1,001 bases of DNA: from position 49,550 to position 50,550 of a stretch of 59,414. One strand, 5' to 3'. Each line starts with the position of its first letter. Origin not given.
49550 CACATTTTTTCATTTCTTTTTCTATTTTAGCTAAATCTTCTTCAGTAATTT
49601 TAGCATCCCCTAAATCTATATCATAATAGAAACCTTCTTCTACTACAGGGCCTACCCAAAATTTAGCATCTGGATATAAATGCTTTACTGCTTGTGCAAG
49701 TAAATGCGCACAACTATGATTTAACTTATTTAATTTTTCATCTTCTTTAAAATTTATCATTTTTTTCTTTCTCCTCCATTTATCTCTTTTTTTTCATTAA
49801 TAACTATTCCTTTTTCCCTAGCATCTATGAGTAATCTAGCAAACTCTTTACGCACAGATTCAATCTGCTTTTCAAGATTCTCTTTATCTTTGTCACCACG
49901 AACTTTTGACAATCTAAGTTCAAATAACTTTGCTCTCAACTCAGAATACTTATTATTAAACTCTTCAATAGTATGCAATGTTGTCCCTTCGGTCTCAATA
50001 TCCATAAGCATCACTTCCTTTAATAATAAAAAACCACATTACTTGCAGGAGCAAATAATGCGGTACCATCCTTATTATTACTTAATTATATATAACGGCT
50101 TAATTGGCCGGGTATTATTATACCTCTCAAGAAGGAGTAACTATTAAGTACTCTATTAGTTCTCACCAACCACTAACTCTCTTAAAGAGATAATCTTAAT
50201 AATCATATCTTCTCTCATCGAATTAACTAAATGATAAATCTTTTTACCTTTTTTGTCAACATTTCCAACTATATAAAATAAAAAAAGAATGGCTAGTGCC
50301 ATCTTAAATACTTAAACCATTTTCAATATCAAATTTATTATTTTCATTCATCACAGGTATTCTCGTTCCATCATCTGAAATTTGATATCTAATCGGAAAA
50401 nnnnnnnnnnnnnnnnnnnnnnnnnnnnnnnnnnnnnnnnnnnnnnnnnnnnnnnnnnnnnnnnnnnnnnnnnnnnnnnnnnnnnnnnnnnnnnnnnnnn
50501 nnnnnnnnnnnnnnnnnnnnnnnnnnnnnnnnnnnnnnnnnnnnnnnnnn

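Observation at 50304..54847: Tandem pair of ~720-aa cytoplasmic proteins with a transglutaminase-like Cys-His-Asp core and unassigned flanking domains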

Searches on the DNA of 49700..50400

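Call 60: search_rna_families(source=window, start=49700, end=50400, threshold=evalue, max_evalue=1)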
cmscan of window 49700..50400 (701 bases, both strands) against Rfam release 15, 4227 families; matches with E-value up to 1: 2.
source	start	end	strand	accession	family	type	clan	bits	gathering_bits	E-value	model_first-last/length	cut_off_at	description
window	50044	50227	-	RF00230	T-box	Cis-reg; leader;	-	73.5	93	5.7e-16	1-219/219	no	T-box leader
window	49986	50022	-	RF01360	CRISPR-DR47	Gene; CRISPR;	-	19.3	39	0.73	1-37/37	no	CRISPR RNA direct repeat element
